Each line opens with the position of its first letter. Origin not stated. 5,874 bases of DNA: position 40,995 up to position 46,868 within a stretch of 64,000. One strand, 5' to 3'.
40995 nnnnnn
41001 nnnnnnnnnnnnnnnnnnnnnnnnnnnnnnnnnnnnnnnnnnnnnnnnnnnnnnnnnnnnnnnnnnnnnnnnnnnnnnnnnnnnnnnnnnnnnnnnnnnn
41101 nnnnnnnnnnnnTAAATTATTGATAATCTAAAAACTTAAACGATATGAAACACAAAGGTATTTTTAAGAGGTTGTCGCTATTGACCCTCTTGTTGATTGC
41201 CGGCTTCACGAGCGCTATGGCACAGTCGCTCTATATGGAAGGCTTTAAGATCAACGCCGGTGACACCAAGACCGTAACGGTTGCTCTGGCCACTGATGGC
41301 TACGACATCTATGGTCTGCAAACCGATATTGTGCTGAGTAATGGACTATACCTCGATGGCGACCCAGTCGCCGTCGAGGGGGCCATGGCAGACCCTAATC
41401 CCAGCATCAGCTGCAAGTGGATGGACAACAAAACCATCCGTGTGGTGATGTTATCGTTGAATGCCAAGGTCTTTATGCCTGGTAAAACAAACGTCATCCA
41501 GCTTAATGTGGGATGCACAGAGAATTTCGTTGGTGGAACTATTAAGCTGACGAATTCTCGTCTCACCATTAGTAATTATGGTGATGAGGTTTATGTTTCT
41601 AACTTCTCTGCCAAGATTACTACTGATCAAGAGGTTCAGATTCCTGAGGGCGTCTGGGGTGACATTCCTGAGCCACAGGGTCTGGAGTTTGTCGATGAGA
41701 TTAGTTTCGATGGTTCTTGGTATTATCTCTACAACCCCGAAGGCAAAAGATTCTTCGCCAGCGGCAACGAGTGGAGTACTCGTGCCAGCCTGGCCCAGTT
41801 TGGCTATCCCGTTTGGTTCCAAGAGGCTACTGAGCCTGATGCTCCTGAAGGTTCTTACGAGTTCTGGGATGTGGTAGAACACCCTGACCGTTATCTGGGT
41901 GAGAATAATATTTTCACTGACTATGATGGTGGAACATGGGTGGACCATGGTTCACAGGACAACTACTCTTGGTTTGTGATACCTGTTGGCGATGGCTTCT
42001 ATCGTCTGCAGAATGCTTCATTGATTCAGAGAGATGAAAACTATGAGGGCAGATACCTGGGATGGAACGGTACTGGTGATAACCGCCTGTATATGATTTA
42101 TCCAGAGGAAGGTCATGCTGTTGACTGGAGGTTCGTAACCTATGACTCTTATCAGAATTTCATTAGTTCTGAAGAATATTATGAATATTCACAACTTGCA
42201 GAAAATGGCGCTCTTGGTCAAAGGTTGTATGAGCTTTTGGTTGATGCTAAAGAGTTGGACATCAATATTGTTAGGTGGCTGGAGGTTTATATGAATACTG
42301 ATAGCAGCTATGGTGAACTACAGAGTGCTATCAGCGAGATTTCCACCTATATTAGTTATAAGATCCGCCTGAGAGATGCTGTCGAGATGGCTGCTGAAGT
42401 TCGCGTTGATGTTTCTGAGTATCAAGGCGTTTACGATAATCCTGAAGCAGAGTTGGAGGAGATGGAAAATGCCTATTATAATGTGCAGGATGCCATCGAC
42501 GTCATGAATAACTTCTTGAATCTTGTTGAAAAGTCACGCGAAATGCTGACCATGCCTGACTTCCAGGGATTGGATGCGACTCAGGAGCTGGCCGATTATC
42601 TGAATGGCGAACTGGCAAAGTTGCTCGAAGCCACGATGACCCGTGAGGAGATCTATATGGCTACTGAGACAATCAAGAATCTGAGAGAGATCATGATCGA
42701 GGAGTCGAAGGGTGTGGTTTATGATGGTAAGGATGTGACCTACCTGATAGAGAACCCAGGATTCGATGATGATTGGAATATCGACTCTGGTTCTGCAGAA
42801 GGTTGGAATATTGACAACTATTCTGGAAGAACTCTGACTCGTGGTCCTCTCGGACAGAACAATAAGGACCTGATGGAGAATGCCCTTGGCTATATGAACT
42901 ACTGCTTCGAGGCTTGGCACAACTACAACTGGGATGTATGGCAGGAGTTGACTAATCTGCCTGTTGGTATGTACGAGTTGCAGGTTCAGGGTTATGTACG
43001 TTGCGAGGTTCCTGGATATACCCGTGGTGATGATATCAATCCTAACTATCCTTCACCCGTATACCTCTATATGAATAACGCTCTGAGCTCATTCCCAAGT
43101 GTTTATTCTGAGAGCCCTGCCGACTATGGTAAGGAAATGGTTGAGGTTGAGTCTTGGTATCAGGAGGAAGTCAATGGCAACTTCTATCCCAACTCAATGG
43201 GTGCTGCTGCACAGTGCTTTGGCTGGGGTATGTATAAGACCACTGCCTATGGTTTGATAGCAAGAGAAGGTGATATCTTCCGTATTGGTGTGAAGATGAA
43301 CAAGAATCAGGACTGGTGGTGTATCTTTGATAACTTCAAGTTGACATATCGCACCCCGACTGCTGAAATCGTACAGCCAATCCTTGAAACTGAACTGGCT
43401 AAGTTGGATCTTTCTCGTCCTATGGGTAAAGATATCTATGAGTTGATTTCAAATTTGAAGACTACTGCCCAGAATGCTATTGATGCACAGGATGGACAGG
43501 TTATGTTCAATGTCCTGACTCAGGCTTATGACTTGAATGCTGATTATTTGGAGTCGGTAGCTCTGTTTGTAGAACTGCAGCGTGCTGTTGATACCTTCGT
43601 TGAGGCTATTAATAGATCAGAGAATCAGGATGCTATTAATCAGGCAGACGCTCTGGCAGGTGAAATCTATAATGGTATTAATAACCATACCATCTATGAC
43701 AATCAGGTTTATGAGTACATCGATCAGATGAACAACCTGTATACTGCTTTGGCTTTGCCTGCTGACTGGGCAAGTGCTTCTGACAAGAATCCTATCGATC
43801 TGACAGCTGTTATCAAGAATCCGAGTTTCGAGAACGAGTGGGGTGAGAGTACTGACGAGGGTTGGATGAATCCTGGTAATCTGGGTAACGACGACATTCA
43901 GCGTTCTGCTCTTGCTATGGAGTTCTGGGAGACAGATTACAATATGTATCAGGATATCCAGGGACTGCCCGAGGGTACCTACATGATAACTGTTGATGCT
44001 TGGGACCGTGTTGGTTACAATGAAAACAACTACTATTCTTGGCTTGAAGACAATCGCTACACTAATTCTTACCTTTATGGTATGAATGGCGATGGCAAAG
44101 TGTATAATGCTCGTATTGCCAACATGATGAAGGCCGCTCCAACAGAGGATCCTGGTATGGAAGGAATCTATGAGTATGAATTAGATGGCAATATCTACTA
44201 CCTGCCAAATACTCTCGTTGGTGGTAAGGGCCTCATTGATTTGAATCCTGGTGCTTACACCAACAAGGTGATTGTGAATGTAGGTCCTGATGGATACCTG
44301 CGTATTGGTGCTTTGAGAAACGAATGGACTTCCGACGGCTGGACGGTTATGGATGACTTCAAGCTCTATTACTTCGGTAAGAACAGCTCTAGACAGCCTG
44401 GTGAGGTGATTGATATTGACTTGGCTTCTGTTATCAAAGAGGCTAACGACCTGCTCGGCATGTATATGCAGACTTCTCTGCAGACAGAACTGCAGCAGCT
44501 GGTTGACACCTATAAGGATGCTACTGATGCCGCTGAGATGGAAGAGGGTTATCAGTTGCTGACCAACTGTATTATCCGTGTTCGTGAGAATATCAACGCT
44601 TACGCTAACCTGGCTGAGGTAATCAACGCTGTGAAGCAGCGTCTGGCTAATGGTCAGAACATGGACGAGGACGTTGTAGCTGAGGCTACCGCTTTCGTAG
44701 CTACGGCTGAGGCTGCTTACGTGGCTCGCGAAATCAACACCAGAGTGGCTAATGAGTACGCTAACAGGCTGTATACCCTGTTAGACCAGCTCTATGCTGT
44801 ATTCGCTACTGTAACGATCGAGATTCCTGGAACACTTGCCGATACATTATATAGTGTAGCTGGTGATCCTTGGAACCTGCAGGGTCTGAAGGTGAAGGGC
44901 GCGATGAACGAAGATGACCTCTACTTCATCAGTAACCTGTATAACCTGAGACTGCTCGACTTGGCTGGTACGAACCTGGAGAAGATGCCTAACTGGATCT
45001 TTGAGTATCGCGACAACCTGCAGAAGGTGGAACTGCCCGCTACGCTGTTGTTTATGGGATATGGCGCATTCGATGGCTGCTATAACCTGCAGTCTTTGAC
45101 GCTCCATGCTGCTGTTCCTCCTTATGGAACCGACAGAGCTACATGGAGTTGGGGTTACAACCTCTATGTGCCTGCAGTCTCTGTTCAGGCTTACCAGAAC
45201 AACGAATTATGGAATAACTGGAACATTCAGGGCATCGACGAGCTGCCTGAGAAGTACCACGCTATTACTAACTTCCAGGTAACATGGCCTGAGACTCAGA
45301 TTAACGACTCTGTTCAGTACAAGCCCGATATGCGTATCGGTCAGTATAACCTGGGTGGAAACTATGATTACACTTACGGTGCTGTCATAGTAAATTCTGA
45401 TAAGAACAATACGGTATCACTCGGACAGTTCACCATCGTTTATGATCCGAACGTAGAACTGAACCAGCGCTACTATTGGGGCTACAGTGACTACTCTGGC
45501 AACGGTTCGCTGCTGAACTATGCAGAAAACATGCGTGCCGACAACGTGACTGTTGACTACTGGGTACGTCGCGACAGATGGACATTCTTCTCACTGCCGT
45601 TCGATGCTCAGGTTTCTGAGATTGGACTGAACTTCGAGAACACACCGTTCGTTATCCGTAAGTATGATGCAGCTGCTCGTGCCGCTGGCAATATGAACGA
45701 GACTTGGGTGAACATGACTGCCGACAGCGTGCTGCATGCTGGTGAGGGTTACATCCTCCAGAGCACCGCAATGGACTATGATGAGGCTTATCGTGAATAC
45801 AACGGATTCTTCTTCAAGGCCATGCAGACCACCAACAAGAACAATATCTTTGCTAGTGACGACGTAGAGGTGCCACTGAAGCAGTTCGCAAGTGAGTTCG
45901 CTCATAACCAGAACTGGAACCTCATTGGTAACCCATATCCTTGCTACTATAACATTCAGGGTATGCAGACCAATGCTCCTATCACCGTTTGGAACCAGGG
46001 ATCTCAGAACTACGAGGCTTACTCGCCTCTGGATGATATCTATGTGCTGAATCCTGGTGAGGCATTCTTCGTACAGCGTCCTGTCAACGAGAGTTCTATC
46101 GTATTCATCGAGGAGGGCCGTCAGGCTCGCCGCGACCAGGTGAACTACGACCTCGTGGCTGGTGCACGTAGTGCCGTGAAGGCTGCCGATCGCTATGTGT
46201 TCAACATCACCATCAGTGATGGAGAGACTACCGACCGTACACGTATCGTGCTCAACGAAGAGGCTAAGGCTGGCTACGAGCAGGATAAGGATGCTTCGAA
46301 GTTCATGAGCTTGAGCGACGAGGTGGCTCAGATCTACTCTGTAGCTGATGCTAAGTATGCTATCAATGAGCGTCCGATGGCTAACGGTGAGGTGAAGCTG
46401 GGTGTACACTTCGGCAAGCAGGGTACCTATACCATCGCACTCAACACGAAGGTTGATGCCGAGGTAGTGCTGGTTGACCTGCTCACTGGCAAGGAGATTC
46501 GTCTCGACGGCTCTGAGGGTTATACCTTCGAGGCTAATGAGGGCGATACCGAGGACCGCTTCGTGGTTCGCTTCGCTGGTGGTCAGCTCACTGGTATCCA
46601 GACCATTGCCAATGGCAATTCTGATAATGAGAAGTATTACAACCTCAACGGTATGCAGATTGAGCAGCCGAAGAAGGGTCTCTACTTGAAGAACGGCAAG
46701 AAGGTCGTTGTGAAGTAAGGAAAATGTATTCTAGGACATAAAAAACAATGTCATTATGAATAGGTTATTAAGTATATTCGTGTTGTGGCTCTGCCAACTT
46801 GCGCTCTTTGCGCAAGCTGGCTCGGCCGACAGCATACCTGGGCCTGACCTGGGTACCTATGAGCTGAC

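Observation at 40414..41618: A dockerin-like plus cohesin-like pair ends protein 1 and a cohesin-like module opens protein 2: possible cohesin-dockerin assembly across the gene junction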

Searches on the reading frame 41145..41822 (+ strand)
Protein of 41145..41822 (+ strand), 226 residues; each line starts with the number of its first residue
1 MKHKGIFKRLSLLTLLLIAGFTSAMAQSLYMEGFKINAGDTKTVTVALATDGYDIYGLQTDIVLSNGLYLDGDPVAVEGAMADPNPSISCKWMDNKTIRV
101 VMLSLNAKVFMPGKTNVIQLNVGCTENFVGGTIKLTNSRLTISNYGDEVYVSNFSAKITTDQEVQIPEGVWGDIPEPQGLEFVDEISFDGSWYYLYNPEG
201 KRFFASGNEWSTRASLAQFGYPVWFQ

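Call 17: find_homologous_proteins(query=window:41145-41822:+, max_evalue=0.001)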
Query seq(226 aa) (226 aa): 3 proteins with E <= 0.001 among 365 candidates.
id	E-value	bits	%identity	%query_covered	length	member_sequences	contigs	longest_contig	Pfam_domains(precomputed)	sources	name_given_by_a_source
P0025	3.2e-117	408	80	100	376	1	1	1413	-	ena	-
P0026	4.0e-21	94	65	35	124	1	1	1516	-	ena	-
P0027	2.2e-17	82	61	30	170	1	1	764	-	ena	-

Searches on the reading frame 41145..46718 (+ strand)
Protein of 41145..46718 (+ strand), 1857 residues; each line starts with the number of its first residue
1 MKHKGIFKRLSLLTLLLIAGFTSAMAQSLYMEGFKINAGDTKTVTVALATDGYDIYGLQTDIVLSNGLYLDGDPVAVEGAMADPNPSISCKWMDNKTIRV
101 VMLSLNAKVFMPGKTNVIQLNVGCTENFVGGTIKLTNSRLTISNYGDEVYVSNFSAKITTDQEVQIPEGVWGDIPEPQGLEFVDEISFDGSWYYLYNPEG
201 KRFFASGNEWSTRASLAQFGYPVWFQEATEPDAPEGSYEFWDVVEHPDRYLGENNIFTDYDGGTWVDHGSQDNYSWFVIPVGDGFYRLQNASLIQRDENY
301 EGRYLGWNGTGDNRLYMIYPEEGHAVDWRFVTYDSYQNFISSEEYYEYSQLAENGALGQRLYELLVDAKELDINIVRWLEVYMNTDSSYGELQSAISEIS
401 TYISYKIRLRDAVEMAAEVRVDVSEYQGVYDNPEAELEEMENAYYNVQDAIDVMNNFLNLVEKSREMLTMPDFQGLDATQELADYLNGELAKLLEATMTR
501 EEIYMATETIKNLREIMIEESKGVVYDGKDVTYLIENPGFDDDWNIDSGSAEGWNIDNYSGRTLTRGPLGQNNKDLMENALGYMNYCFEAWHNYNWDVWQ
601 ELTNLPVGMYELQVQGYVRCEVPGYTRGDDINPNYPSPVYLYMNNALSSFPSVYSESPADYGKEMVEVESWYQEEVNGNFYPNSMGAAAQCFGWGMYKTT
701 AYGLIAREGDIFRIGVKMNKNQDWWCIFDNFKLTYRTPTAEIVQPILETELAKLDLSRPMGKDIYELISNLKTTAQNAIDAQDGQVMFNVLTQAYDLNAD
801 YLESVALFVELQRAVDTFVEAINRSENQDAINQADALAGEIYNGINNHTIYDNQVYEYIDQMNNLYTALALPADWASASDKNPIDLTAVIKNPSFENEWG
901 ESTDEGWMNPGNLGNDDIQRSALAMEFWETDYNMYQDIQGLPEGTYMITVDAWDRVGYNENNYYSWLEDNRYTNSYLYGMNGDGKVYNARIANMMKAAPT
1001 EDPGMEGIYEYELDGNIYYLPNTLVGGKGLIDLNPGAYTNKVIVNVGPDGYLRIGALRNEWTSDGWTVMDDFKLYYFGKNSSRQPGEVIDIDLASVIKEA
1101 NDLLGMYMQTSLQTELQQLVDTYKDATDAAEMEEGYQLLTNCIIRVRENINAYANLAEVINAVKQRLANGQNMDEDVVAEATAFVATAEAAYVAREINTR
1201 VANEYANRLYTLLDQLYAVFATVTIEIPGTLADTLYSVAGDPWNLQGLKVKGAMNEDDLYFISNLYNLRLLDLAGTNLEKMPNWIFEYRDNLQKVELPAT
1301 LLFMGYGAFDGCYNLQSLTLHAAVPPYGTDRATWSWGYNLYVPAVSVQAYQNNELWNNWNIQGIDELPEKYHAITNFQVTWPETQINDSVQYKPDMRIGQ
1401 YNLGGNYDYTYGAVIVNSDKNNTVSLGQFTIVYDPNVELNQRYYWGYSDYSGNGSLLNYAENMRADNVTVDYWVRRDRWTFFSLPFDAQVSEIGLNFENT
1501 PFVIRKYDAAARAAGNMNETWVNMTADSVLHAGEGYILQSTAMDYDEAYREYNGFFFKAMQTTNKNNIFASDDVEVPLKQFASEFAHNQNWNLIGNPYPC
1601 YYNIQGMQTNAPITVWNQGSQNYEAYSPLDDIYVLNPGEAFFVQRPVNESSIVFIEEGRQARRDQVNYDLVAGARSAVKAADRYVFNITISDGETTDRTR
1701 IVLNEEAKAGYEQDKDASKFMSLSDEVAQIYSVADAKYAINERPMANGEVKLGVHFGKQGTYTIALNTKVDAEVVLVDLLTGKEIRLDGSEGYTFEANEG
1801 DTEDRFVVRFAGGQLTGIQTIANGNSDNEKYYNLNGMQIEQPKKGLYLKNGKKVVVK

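Call 6: search_protein_families(library=pfam, proteins=[window:41145-46718:+], max_evalue=1)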
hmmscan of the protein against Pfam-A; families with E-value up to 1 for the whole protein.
window:41145-46718:+ (1857 aa): 2 families
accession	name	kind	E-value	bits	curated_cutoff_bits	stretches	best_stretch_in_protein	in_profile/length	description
PF13306.12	LRR_5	-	0.00022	21.6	27.7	1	1265-1321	56-109/127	BspA type Leucine rich repeat region (6 copies)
PF08745.17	PIN_5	-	0.0099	15.7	27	1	1094-1189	31-126/205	PINc domain ribonuclease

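Call 12: search_protein_families(library=ncbifam, proteins=[window:41145-46718:+], max_evalue=1)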
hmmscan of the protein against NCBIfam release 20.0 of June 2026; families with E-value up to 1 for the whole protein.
window:41145-46718:+ (1857 aa): 1 family
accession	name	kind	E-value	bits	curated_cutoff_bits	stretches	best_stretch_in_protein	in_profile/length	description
NF043046.1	T4SS_Ceg32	equivalog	0.31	9.1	1100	1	1110-1220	311-418/942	Dot/Icm T4SS effector Ceg32/SidI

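Call 74: search_solved_structures(query=window:41619-46595:+, max_evalue=0.1)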
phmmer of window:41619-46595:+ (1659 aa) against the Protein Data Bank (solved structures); distinct sequences matched with E-value up to 0.1: 13.
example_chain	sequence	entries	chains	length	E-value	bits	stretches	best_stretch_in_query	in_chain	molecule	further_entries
3sb4_A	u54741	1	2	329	4.1e-06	27.7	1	1063-1165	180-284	Hypothetical leucine rich repeat protein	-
5a5c_A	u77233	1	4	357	0.00031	21.4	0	1108-1163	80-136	LRRTM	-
6lbx_A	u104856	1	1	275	0.0026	18.4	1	1096-1164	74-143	Repebody (Rb-H2)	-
4qxe_A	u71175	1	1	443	0.012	16.1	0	1106-1139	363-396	Leucine-rich repeat-containing G-protein coupled receptor 4, linker, Variable lymphocyte r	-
3rfs_A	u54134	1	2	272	0.016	15.8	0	1096-1162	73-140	Internalin B, repeat modules, Variable lymphocyte receptor B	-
4j4l_A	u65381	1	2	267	0.038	14.5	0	1096-1162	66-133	Internalin B,REPEAT MODULES,Variable lymphocyte receptor B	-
7y1r_E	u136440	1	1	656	0.041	14.4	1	1092-1162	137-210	Transforming growth factor beta activator LRRC33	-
6ka7_A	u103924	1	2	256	0.059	13.9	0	1096-1162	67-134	repebody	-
4bv4_R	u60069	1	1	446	0.068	13.7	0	1105-1164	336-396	PROTEIN TOLL, VARIABLE LYMPHOCYTE RECEPTOR B CHIMERA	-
5gs2_B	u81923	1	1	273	0.075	13.5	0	1096-1163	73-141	repebody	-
4fs7_A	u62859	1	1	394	0.077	13.5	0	1121-1171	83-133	Uncharacterized protein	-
3rfj_A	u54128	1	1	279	0.079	13.5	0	1096-1163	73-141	Internalin B, repeat modules, Variable lymphocyte receptor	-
4fdw_A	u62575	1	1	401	0.095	13.2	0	1098-1170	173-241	leucine rich hypothetical protein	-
